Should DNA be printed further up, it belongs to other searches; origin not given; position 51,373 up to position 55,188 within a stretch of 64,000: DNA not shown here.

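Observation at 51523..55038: Fusion of a DUF4838-like glycosidase-associated domain with a formylglycine-generating-enzyme (SUMF1) domain in one 1170-aa secreted protein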

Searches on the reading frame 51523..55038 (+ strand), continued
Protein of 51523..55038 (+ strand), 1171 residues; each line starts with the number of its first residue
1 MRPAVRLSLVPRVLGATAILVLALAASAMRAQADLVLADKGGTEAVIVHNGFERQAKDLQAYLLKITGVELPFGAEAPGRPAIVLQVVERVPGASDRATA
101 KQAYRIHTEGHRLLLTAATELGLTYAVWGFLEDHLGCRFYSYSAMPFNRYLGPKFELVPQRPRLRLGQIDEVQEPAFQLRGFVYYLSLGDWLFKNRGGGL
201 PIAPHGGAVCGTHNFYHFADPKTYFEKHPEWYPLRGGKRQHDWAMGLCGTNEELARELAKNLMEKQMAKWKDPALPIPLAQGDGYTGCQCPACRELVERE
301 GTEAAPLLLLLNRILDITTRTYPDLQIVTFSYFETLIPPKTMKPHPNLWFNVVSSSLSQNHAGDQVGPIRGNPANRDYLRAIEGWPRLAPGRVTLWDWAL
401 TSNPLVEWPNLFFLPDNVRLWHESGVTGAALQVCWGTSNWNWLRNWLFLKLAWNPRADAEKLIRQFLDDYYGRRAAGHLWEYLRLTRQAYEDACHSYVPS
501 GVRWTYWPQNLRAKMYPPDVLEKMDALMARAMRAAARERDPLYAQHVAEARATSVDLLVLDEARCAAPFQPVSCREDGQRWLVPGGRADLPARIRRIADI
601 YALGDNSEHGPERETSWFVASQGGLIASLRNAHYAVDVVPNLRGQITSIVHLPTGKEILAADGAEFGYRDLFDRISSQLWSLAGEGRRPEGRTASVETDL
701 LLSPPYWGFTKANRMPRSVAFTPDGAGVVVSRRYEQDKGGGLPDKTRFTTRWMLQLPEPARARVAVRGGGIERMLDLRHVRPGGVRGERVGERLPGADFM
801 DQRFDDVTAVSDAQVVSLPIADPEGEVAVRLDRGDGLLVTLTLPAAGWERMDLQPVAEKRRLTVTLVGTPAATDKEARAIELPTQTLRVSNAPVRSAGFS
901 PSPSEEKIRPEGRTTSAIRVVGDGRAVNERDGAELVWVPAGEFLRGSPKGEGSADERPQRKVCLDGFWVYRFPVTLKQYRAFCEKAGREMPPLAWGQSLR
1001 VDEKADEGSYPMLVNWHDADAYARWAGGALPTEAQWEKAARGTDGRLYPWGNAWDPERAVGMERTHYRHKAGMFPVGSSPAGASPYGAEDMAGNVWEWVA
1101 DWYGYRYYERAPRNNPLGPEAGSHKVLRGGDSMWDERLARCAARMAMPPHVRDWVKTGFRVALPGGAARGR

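Call 9: find_homologous_proteins(query=window:51523-55038:+, max_evalue=0.00001)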
Query window:51523-55038:+ (1171 aa): 152 proteins with E <= 0.00001 among 8000 candidates; the best 120 are listed.
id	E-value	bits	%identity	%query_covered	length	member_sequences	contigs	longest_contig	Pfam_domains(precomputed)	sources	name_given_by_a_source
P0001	0.0e+0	2297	83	98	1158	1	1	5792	PF16126.12,PF03781.23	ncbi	-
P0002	0.0e+0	1866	100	68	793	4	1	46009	PF16126.12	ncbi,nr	ncbi:MAG TPA: DUF4838 domain-containing protein, partial [Planctomycetota bacterium]|nr:DUF4838 doma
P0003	0.0e+0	1800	67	98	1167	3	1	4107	PF16126.12,PF03781.23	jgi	jgi:formylglycine-generating enzyme required for sulfatase activity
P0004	0.0e+0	1798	64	99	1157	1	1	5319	PF16126.12,PF03781.23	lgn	-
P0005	0.0e+0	1781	66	98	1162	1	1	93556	PF16126.12,PF03781.23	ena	-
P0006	0.0e+0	1659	63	98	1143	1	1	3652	PF16126.12,PF03781.23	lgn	-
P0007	0.0e+0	1617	61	98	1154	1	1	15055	PF16126.12,PF03781.23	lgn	-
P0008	0.0e+0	1564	60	98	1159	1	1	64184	PF16126.12,PF03781.23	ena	-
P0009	0.0e+0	1559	60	97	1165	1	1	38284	PF16126.12,PF03781.23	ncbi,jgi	jgi:sulfatase modifying factor 1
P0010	0.0e+0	1537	57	99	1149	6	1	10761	PF16126.12,PF03781.23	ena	-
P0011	0.0e+0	1488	56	97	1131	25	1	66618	PF16126.12,PF03781.23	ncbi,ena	-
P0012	0.0e+0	1345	52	98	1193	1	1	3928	PF16126.12,PF03781.23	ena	-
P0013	0.0e+0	1343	53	97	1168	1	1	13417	PF16126.12,PF03781.23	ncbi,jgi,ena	ncbi:MAG: DUF4838 domain-containing protein [Planctomycetota bacterium]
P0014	0.0e+0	1322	53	96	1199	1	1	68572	PF16126.12,PF03781.23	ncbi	ncbi:MAG: DUF4838 domain-containing protein [bacterium]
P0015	0.0e+0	1320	52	98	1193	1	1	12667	PF16126.12,PF03781.23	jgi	-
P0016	0.0e+0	1266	50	98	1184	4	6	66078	PF16126.12,PF03781.23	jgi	jgi:formylglycine-generating enzyme required for sulfatase activity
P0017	0.0e+0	1261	51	100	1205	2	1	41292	PF16126.12,PF03781.23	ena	-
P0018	0.0e+0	1254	51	97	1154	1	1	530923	PF16126.12,PF03781.23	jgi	-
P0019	0.0e+0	1247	51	96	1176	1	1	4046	PF16126.12,PF03781.23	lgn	-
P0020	0.0e+0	1228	49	96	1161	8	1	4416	PF16126.12,PF03781.23,PF02838.21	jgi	jgi:formylglycine-generating enzyme required for sulfatase activity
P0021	0.0e+0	1227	50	95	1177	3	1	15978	PF16126.12,PF03781.23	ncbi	-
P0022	0.0e+0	1226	51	96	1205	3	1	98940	PF16126.12,PF03781.23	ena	-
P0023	0.0e+0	1225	49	99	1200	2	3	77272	PF16126.12,PF03781.23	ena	-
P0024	0.0e+0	1222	49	99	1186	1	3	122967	PF16126.12,PF03781.23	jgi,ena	-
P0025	0.0e+0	1222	51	96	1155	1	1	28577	PF16126.12,PF03781.23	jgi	-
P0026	0.0e+0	1213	47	98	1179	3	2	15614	PF16126.12,PF03781.23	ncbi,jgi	jgi:sulfatase modifying factor 1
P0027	0.0e+0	1212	48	99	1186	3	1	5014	PF16126.12,PF03781.23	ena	-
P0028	0.0e+0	1197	50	96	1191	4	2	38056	PF16126.12,PF03781.23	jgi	-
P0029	0.0e+0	1194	49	98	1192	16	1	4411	PF16126.12,PF03781.23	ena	-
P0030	0.0e+0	1191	50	97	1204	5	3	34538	PF16126.12,PF03781.23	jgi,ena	jgi:formylglycine-generating enzyme required for sulfatase activity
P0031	0.0e+0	1189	49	96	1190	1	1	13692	PF16126.12,PF03781.23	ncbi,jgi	jgi:sulfatase modifying factor 1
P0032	0.0e+0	1183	48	97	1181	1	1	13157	PF16126.12,PF03781.23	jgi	jgi:formylglycine-generating enzyme required for sulfatase activity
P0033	0.0e+0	1183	48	98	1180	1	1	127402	PF16126.12,PF03781.23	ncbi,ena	-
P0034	0.0e+0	1178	49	97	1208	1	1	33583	PF16126.12,PF03781.23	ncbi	-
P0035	0.0e+0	1175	48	99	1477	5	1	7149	PF16126.12,PF03781.23,PF13472.13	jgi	-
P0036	0.0e+0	1171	48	97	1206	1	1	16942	PF16126.12,PF03781.23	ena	-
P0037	0.0e+0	1171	48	98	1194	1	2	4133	PF16126.12,PF03781.23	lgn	-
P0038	0.0e+0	1170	48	98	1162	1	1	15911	PF16126.12,PF03781.23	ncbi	-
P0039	0.0e+0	1168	48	98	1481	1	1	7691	PF16126.12,PF03781.23,PF13472.13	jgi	jgi:formylglycine-generating enzyme required for sulfatase activity/lysophospholipase L1-like estera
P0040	0.0e+0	1166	49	99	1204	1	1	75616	PF16126.12,PF03781.23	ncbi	-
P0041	0.0e+0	1165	50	98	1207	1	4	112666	PF16126.12,PF03781.23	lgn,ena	-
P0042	0.0e+0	1163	49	97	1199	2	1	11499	PF16126.12,PF03781.23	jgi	jgi:formylglycine-generating enzyme required for sulfatase activity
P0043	0.0e+0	1158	48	97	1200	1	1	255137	PF16126.12,PF03781.23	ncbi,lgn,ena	-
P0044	0.0e+0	1158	48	97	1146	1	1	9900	PF16126.12,PF03781.23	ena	-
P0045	0.0e+0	1158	48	97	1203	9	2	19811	PF16126.12,PF03781.23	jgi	jgi:formylglycine-generating enzyme required for sulfatase activity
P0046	0.0e+0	1149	48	98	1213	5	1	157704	PF16126.12,PF03781.23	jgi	jgi:formylglycine-generating enzyme required for sulfatase activity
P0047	0.0e+0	1149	48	98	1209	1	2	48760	PF16126.12,PF03781.23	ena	-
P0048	0.0e+0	1136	47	99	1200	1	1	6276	PF16126.12,PF03781.23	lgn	-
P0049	0.0e+0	1132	48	98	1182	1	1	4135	PF16126.12,PF03781.23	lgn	-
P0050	0.0e+0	1130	47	98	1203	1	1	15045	PF16126.12,PF03781.23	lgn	-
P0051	0.0e+0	1130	47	98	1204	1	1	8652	PF16126.12,PF03781.23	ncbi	-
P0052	0.0e+0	1129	48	98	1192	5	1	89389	PF16126.12,PF03781.23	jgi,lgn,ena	jgi:iron(II)-dependent oxidoreductase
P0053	0.0e+0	1128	47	99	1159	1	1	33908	PF16126.12,PF03781.23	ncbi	-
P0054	0.0e+0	1128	47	97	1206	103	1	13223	PF16126.12,PF03781.23,PF02838.21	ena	-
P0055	0.0e+0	1127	47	98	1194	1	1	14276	PF16126.12,PF03781.23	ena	-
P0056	0.0e+0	1119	47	97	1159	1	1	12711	PF16126.12,PF03781.23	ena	-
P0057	0.0e+0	1115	46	99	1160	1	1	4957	PF16126.12,PF03781.23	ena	-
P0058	0.0e+0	1104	47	98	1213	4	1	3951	PF16126.12,PF03781.23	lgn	-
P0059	0.0e+0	1103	47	96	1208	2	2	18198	PF16126.12,PF03781.23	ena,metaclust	metaclust:\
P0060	0.0e+0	1095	47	98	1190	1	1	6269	PF16126.12,PF03781.23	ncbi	-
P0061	0.0e+0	1093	47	98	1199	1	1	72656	PF16126.12,PF03781.23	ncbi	-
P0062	0.0e+0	1089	45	98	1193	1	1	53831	PF16126.12,PF03781.23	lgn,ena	-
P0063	0.0e+0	1073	46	97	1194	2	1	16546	PF16126.12,PF03781.23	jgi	jgi:formylglycine-generating enzyme required for sulfatase activity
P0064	0.0e+0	1071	45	96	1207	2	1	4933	PF16126.12,PF03781.23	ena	-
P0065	0.0e+0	1071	45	98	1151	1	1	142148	PF16126.12,PF03781.23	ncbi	-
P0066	0.0e+0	1061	43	98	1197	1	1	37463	PF16126.12,PF03781.23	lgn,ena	-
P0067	0.0e+0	1061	46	95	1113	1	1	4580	PF16126.12,PF03781.23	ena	-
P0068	0.0e+0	1058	45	97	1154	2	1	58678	PF16126.12,PF03781.23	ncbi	-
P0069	0.0e+0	1058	47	98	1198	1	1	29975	PF16126.12,PF03781.23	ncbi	-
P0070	0.0e+0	1057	45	97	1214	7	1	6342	PF16126.12,PF03781.23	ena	-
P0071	0.0e+0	1056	44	98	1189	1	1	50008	PF16126.12,PF03781.23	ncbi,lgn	-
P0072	0.0e+0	1052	45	98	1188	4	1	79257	PF16126.12,PF03781.23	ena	-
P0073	0.0e+0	1051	46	98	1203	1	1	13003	PF16126.12,PF03781.23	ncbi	-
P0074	0.0e+0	1048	45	98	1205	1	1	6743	PF16126.12,PF03781.23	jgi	-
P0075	0.0e+0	1048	44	98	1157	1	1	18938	PF16126.12,PF03781.23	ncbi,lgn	-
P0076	0.0e+0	1046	44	99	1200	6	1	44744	PF16126.12,PF03781.23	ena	-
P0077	0.0e+0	1045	44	98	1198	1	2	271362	PF16126.12,PF03781.23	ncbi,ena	-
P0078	0.0e+0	1042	44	98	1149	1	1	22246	PF16126.12,PF03781.23,PF03648.20,PF02838.21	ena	-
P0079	0.0e+0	1041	43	98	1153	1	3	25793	PF16126.12,PF03781.23,PF03648.20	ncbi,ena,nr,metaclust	ncbi:MAG: hypothetical protein A2X49_04290 [Lentisphaerae bacterium GWF2_52_8]|nr:MAG: hypothetical 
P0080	0.0e+0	1041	44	99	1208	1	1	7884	PF16126.12,PF03781.23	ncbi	-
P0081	0.0e+0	1039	44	100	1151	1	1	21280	PF16126.12,PF03781.23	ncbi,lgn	ncbi:MAG: DUF4838 domain-containing protein [Kiritimatiellia bacterium]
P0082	0.0e+0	1035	45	98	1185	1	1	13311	PF16126.12,PF03781.23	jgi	-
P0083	0.0e+0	1035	44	99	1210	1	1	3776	PF16126.12,PF03781.23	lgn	-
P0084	0.0e+0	1024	45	98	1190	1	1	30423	PF16126.12,PF03781.23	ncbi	-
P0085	0.0e+0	1021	44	99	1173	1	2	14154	PF16126.12,PF03781.23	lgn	-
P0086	0.0e+0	1018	43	99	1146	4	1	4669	PF16126.12,PF03781.23,PF03648.20,PF02838.21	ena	-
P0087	1.4e-292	992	43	99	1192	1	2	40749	PF16126.12,PF03781.23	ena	-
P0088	1.9e-292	991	43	98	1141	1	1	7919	PF16126.12,PF03781.23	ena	-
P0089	6.2e-292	990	43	98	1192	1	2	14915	PF16126.12,PF03781.23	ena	-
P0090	3.2e-290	984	44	97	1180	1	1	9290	PF16126.12,PF03781.23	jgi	jgi:formylglycine-generating enzyme required for sulfatase activity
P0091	1.3e-288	979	43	99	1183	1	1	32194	PF16126.12,PF03781.23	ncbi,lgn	-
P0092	1.5e-287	975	44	97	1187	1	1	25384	PF16126.12,PF03781.23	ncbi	-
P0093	1.8e-286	972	44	98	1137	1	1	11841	PF16126.12,PF03781.23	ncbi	-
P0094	5.3e-286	970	42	98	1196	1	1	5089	PF16126.12,PF03781.23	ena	-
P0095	2.1e-282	958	42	98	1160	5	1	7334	PF16126.12,PF03781.23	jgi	jgi:formylglycine-generating enzyme required for sulfatase activity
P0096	4.9e-282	957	41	98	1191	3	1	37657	PF16126.12,PF03781.23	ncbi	-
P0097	1.1e-281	956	42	98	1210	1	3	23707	PF16126.12,PF03781.23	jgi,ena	-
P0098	2.5e-279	948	43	99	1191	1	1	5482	PF16126.12,PF03781.23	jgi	jgi:formylglycine-generating enzyme required for sulfatase activity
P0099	3.1e-279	948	42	98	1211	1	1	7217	PF16126.12,PF03781.23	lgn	-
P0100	3.6e-277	941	43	98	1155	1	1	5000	PF16126.12,PF03781.23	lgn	-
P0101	6.7e-277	940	43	98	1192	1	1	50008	PF16126.12,PF03781.23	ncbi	-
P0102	8.4e-277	940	43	99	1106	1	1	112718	PF16126.12,PF03781.23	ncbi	-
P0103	2.6e-274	931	42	98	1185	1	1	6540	PF16126.12,PF03781.23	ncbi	-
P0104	2.7e-274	931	41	98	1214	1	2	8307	PF16126.12,PF03781.23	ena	-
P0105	1.0e-272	926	42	98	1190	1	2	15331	PF16126.12,PF03781.23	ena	-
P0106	1.2e-269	916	42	98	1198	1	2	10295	PF16126.12,PF03781.23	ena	-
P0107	3.3e-269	914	43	97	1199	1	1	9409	PF16126.12,PF03781.23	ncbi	-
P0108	2.2e-264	898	40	96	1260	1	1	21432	PF16126.12,PF03781.23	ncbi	-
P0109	2.9e-262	891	42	98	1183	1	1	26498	PF16126.12,PF03781.23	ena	-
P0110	4.4e-262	891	42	97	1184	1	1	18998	PF16126.12,PF03781.23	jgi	-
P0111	2.4e-261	888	42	98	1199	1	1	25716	PF16126.12,PF03781.23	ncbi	-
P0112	5.0e-261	887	41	98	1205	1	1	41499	PF16126.12,PF03781.23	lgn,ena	-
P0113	2.0e-258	879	41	98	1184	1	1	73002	PF16126.12,PF03781.23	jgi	-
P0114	1.8e-255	869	48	73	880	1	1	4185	PF16126.12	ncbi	ncbi:MAG: DUF4838 domain-containing protein, partial [Planctomycetota bacterium]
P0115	2.3e-248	845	41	98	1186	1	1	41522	PF16126.12,PF03781.23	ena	-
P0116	1.9e-242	826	41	98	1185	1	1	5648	PF16126.12,PF03781.23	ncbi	ncbi:MAG: DUF4838 domain-containing protein [Phycisphaeraceae bacterium]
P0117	3.6e-237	808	39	98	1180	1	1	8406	PF16126.12,PF03781.23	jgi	jgi:formylglycine-generating enzyme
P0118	2.0e-234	799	39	98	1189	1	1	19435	PF16126.12,PF03781.23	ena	-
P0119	2.0e-215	736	43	75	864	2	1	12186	PF16126.12,PF03781.23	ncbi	ncbi:MAG: DUF4838 domain-containing protein, partial [Planctomycetota bacterium]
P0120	4.8e-210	718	37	96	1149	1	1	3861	PF16126.12,PF03781.23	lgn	-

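Call 15: search_solved_structures(query=window:51523-55038:+, max_evalue=0.01, show_alignments=0)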
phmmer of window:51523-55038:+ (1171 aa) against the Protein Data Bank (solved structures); distinct sequences matched with E-value up to 0.01: 31.
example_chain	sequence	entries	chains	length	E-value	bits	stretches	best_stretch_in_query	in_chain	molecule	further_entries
7spq_A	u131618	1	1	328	1.7e-24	88.8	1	954-1162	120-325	Serine/threonine kinase ToxD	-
5nxl_A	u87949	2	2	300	1.5e-23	85.7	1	1006-1162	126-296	Non-specific serine/threonine protein kinase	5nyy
6s07_A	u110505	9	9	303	4.6e-23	84.1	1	1006-1162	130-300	Formylglycine-generating enzyme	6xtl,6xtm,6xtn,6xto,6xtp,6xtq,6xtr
6muj_A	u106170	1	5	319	6e-23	83.7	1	1010-1162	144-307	Formylglycine-generating enzyme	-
2q17_A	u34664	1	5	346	7.3e-23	83.4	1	1010-1161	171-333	formylglycine generating enzyme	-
8aru_A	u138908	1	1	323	3.3e-22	81.3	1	1010-1161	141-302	Formylglycine-generating enzyme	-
5ssx_A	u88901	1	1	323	3.3e-22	81.3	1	1010-1161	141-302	Formylglycine-generating enzyme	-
5ssy_A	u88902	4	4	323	3.7e-22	81.1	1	1010-1161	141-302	Formylglycine-generating enzyme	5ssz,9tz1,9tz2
1y1e_X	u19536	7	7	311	4.1e-22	81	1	1010-1161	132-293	C-alpha-formyglycine-generating enzyme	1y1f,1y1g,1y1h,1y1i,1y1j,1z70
2aii_X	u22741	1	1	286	5.4e-22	80.6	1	1010-1161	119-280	Sulfatase modifying factor 1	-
2afy_X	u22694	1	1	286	5.4e-22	80.5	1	1010-1161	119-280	Sulfatase modifying factor 1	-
31dc_A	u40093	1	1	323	6.9e-22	80.2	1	1010-1161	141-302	Formylglycine-generating enzyme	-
2aft_X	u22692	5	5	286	8.4e-22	79.9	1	1010-1161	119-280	Sulfatase modifying factor 1 | Sulfatase-modifying factor 1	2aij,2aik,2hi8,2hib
7ml6_A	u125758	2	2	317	2.6e-18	68.4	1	930-1162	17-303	CalU17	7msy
6vqp_A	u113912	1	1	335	3.4e-18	68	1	925-1162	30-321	CalU17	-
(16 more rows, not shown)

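Call 20: find_encoding_contigs(protein=P0018, flank=10000, max_places=2)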
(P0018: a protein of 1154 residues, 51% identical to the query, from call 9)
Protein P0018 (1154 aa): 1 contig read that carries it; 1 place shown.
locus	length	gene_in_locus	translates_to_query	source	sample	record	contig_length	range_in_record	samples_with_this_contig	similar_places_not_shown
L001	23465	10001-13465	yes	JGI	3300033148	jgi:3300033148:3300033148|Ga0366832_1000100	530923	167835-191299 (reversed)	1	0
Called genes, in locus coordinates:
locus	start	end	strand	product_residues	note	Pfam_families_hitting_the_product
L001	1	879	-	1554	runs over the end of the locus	PF00150:Cellulase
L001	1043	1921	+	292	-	PF01738:DLH (faint), PF12146:Hydrolase_4, PF12697:Abhydrolase_6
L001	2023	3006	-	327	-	PF13428:TPR_14 (faint), PF13181:TPR_8 (faint), PF14559:TPR_19 (faint), PF00515:TPR_1 (faint), PF13414:TPR_11, PF13424:TPR_12 (weak), PF13432:TPR_16 (weak)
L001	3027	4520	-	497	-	PF00892:EamA (weak), PF00881:Nitroreductase, PF14512:TM1586_NiRdase, PF00881:Nitroreductase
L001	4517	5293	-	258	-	PF01416:PseudoU_synth_1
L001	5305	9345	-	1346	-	PF19543:GH123_N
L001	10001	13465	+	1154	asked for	PF16126:DUF4838, PF03781:FGE-sulfatase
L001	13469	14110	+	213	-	-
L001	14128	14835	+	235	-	PF11769:DUF3313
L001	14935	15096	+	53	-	-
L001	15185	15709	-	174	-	PF01613:Flavin_Reduct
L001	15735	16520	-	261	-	PF23023:Anti-Pycsar_Apyc1 (faint), PF00753:Lactamase_B, PF12706:Lactamase_B_2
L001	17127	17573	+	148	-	PF07811:TadE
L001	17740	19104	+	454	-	-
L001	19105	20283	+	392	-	PF00072:Response_reg, PF13614:AAA_31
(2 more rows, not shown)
